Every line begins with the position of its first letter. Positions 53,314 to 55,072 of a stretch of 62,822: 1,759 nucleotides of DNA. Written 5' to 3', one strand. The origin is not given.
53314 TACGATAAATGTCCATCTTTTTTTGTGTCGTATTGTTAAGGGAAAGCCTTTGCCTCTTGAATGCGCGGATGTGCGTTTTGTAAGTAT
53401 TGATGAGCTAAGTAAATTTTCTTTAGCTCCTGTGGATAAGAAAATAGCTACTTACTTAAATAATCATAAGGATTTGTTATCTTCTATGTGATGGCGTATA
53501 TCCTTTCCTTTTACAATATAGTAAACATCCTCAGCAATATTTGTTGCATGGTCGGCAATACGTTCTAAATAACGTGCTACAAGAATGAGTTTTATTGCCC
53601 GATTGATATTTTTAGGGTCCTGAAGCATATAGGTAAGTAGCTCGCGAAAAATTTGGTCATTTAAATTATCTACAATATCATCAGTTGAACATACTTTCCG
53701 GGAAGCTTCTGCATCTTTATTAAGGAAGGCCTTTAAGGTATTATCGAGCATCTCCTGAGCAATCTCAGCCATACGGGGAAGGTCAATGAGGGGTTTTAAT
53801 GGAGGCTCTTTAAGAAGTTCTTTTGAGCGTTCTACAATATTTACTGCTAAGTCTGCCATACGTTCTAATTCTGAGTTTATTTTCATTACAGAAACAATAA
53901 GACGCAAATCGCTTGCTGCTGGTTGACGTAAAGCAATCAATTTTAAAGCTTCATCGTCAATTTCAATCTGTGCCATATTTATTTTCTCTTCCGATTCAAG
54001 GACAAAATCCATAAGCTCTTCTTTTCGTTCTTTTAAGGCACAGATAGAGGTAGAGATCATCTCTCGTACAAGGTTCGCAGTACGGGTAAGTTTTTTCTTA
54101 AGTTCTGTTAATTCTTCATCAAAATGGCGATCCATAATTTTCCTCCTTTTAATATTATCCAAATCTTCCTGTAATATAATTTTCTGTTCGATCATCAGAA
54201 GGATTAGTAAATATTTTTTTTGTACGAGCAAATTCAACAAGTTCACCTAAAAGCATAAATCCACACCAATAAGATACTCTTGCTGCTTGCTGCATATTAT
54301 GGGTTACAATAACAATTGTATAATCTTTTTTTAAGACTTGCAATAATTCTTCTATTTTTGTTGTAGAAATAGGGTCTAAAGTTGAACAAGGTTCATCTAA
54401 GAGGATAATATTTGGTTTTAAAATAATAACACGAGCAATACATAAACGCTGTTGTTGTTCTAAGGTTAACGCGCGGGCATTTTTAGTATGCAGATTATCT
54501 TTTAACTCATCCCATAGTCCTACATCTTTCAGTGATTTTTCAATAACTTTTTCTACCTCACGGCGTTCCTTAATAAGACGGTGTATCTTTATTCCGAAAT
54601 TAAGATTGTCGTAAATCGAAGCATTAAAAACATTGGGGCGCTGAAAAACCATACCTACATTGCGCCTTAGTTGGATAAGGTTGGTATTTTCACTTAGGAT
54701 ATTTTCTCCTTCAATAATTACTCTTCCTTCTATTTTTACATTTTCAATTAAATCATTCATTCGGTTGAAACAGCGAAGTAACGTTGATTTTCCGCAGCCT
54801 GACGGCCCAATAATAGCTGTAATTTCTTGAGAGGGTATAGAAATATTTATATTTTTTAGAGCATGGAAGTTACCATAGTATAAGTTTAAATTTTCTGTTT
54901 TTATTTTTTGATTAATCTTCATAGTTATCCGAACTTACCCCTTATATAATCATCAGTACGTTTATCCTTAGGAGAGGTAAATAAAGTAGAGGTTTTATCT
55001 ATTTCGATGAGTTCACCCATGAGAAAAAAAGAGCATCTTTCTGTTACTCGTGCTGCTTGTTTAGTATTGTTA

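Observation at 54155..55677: Reciprocally degenerate PstB pair: an asymmetric one-active-site ABC importer motor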

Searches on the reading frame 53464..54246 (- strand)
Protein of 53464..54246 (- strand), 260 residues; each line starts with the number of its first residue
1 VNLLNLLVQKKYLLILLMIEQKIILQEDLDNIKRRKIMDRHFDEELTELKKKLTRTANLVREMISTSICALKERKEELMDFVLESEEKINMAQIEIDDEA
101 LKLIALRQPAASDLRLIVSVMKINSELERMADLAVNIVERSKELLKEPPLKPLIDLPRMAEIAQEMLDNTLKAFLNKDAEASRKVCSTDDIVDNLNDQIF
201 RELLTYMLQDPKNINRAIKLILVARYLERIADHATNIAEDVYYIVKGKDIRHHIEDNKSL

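Call 4: search_protein_families(library=ncbifam, proteins=[window:53464-54246:-])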
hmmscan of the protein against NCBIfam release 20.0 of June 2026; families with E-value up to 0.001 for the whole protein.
window:53464-54246:- (260 aa): 2 families
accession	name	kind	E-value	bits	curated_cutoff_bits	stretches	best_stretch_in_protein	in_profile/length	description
TIGR02135.1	phoU_full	equivalog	1.1e-65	221.2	130.25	1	41-250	2-212/212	phosphate signaling complex protein PhoU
NF008332.0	PRK11115.1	equivalog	9.1e-49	166.1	342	1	30-256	2-228/239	phosphate signaling complex protein PhoU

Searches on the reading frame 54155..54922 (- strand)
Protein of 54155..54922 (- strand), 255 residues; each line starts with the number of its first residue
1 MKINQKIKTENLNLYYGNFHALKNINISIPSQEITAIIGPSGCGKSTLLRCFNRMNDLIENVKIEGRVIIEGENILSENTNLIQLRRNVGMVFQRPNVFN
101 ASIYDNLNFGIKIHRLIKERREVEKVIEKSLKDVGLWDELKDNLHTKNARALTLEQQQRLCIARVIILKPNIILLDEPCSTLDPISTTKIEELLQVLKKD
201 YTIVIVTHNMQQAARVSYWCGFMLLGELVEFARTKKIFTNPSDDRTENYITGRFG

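Call 4: search_protein_families(library=ncbifam, proteins=[window:54155-54922:-])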
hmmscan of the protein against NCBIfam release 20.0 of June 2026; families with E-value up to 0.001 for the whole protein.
window:54155-54922:- (255 aa): 190 families (the best 25 are shown)
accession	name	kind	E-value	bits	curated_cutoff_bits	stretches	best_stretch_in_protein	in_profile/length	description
TIGR00972.1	3a0107s01c2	equivalog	8.2e-109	362.7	343.2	1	7-255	2-248/248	phosphate ABC transporter ATP-binding protein PstB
NF010860.0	PRK14267.1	equivalog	1.3e-90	303.4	412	1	5-255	3-253/253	phosphate ABC transporter ATP-binding protein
NF010851.0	PRK14258.1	subfamily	6.2e-78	261.8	425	1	3-254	4-260/261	phosphate ABC transporter ATP-binding protein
NF010840.0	PRK14246.1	equivalog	1.6e-67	227.9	425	1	10-254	14-256/257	phosphate ABC transporter ATP-binding protein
NF010864.0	PRK14271.1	equivalog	1.2e-60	204.9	561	1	10-253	25-265/276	phosphate ABC transporter ATP-binding protein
TIGR04521.1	ECF_ATPase_2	equivalog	1.2e-42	146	330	1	18-241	17-236/279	energy-coupling factor transporter ATPase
NF007027.0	PRK09493.1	equivalog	7e-42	143.4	379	1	8-250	3-236/240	glutamine ABC transporter ATP-binding protein GlnQ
TIGR01186.1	proV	subfamily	3.4e-41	141.6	326.6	1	17-251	4-231/363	betaine/proline/choline family ABC transporter ATP-binding protein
NF008428.0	PRK11264.1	equivalog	9.5e-41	139.7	406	1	7-250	4-244/250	L-cystine ABC transporter ATP-binding protein TcyN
NF010157.0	PRK13636.1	equivalog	5.5e-39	134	463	1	7-215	6-207/285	cobalt transporter ATP-binding subunit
TIGR04520.1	ECF_ATPase_1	equivalog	9.2e-39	133.5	315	1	7-240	1-226/269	energy-coupling factor transporter ATPase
TIGR02314.1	ABC_MetN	equivalog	2.1e-37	128.9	499.7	1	18-251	17-242/343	methionine ABC transporter ATP-binding protein MetN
NF010158.0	PRK13637.1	equivalog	3.7e-37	128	390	1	9-239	5-234/287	energy-coupling factor transporter ATPase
TIGR02315.1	ABC_phnC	equivalog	1.8e-36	125.8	266.1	1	7-215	2-211/243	phosphonate ABC transporter ATP-binding protein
NF008338.0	PRK11124.1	equivalog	2.1e-36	125.7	369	1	7-250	3-240/242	arginine ABC transporter ATP-binding protein ArtP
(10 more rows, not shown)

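Call 6: search_solved_structures(query=window:54155-54922:-, show_alignments=2, max_evalue=1e-30)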
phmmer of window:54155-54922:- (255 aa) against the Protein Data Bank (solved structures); distinct sequences matched with E-value up to 1e-30: 54.
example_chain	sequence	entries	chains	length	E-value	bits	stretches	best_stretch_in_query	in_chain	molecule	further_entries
9k3x_C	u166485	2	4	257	1e-87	297.1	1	5-255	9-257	Phosphate import ATP-binding protein PstB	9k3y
9k3s_C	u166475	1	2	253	1.5e-84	286.6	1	5-251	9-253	Phosphate import ATP-binding protein PstB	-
7dv5_U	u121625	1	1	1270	6.9e-44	153.5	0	21-214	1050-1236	Bile salt export pump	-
36cg_U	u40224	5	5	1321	7.7e-44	153.4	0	21-214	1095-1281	Bile salt export pump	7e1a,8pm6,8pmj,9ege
9n1y_A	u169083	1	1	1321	7.8e-44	153.4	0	21-214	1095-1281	Bile salt export pump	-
8pmd_A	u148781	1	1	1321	2e-43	152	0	6-222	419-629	Bile salt export pump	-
8sa0_A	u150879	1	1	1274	3.6e-43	151.2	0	20-222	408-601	ATP-dependent translocase ABCB1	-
6qex_A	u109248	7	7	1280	3.7e-43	151.1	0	20-222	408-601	Multidrug resistance protein 1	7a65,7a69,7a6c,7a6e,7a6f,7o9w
8gmg_A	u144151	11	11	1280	3.7e-43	151.1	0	20-222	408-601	ATP-dependent translocase ABCB1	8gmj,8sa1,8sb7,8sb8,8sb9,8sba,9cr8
8y6h_A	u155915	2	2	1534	6.5e-43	150.3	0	20-222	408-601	ATP-dependent translocase ABCB1,mNeonGreen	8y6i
6q81_A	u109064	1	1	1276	1.4e-42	149.3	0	19-222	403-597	P-glycoprotein (ABCB1)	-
6ujw_A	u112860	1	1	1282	1.4e-42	149.3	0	19-222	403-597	ATP-dependent translocase ABCB1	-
6ujr_A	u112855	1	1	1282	1.4e-42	149.3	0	19-222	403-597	ATP-dependent translocase ABCB1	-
5kpi_A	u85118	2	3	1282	1.4e-42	149.3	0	19-222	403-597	Multidrug resistance protein 1A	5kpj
6ujt_A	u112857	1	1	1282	1.4e-42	149.3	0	19-222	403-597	ATP-dependent translocase ABCB1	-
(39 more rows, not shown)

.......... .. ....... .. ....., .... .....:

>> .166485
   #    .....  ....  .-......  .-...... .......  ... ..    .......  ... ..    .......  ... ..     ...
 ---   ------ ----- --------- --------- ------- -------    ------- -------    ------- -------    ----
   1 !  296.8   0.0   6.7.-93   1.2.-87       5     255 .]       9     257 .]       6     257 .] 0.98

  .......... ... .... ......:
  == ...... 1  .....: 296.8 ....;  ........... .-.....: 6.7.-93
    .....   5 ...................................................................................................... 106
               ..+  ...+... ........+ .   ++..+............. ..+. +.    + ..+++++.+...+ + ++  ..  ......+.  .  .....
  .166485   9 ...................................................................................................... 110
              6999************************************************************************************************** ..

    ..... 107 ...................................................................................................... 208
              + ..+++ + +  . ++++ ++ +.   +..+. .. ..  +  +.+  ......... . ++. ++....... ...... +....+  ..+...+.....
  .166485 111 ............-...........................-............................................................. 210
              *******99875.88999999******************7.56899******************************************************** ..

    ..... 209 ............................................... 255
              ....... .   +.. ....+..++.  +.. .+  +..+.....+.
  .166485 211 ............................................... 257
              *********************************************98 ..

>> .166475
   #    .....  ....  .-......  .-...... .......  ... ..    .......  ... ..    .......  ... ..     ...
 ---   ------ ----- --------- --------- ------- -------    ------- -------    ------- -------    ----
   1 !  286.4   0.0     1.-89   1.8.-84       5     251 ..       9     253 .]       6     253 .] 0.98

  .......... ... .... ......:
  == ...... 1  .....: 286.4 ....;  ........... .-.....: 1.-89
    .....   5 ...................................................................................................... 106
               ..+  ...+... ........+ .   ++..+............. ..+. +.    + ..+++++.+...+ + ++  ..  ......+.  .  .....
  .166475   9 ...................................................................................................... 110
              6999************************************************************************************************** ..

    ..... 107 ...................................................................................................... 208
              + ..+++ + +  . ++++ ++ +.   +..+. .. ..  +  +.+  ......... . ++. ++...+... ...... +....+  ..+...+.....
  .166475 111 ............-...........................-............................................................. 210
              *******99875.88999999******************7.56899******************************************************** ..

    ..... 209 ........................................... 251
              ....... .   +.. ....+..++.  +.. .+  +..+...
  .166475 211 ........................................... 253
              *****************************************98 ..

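Call 10: find_homologous_proteins(query=window:54155-54922:-, max_evalue=1e-20)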
Query window:54155-54922:- (255 aa): 8000 proteins with E <= 1e-20 among 8000 candidates; the best 120 are listed.
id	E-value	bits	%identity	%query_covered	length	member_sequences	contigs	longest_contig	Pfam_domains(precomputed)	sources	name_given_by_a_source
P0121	3.5e-164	562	100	100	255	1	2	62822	PF00005.34,PF02463.26,PF13304.13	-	-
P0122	1.1e-140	485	84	100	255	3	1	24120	PF00005.34,PF02463.26,PF13304.13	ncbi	-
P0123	1.1e-138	479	84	100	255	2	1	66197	PF00005.34,PF13476.13,PF02463.26,PF13304.13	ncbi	-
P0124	3.8e-122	425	74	98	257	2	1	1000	PF00005.34,PF02463.26,PF13304.13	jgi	-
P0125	6.0e-122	424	74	100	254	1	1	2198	PF00005.34,PF02463.26,PF13304.13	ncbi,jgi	-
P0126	7.2e-122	424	73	100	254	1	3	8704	PF00005.34,PF02463.26,PF13304.13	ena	-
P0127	1.8e-121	422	73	100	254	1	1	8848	PF00005.34,PF02463.26,PF13304.13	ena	-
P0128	4.4e-121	421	73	100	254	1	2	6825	PF00005.34,PF02463.26,PF13304.13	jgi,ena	-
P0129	4.6e-121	421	73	100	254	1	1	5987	PF00005.34,PF02463.26,PF13304.13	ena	-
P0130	7.0e-121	420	73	100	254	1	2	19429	PF00005.34,PF13175.13,PF02463.26,PF13304.13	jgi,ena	-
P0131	4.6e-120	418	74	100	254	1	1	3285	PF00005.34,PF13555.13,PF02463.26,PF13304.13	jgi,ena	-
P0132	7.2e-120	417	75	100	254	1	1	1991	PF00005.34,PF02463.26,PF13304.13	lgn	-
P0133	8.3e-120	417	75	100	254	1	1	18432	PF00005.34,PF13476.13,PF02463.26,PF13304.13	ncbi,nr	ncbi:MAG: phosphate ABC transporter ATP-binding protein PstB [Candidatus Omnitrophica bacterium]|nr:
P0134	1.9e-118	412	73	100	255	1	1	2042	PF00005.34,PF13175.13,PF13476.13,PF02463.26,PF13304.13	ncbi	-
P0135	5.8e-118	411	76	96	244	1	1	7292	PF00005.34,PF13476.13,PF02463.26,PF13304.13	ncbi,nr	ncbi:MAG: phosphate ABC transporter ATP-binding protein PstB, partial [Candidatus Omnitrophica bacte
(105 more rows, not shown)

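Call 51: find_related_loci(query=window:54155-54922:-, collection=metagenome_contigs, flank=3500)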
Query window:54155-54922:- (255 aa) in metagenome_contigs; peptide patterns used: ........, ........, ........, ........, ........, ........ (x = any residue, [..] = any of these).
600 stretches matched a pattern (row limit reached: there are more); 588 encode a relative of the query (tblastn E <= 1e-3); the best 80 are kept; 80 distinct loci.
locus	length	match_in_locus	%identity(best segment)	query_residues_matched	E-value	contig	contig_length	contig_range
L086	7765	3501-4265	84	1-255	1e-150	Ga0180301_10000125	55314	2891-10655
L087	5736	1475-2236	67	1-255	5e-120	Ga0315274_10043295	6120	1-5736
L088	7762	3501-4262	66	1-255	2e-118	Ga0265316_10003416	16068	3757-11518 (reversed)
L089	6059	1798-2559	68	1-255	2e-118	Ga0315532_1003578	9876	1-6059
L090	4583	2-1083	59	6-255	1e-105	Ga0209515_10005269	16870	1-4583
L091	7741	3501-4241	59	7-255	3e-104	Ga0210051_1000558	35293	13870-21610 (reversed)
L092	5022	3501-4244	61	6-255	3e-103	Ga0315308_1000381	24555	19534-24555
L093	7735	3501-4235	62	7-255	6e-103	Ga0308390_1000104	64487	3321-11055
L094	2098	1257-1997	61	7-255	3e-107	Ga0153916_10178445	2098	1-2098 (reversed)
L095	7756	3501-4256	59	2-255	8e-102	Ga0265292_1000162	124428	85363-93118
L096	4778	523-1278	58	2-255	5e-101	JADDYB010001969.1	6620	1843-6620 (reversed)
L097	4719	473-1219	57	6-255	3e-101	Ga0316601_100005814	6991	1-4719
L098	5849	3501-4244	57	6-255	4e-101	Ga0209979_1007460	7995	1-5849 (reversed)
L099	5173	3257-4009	59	3-255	1e-100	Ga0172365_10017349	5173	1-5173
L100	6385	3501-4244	56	6-255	1e-100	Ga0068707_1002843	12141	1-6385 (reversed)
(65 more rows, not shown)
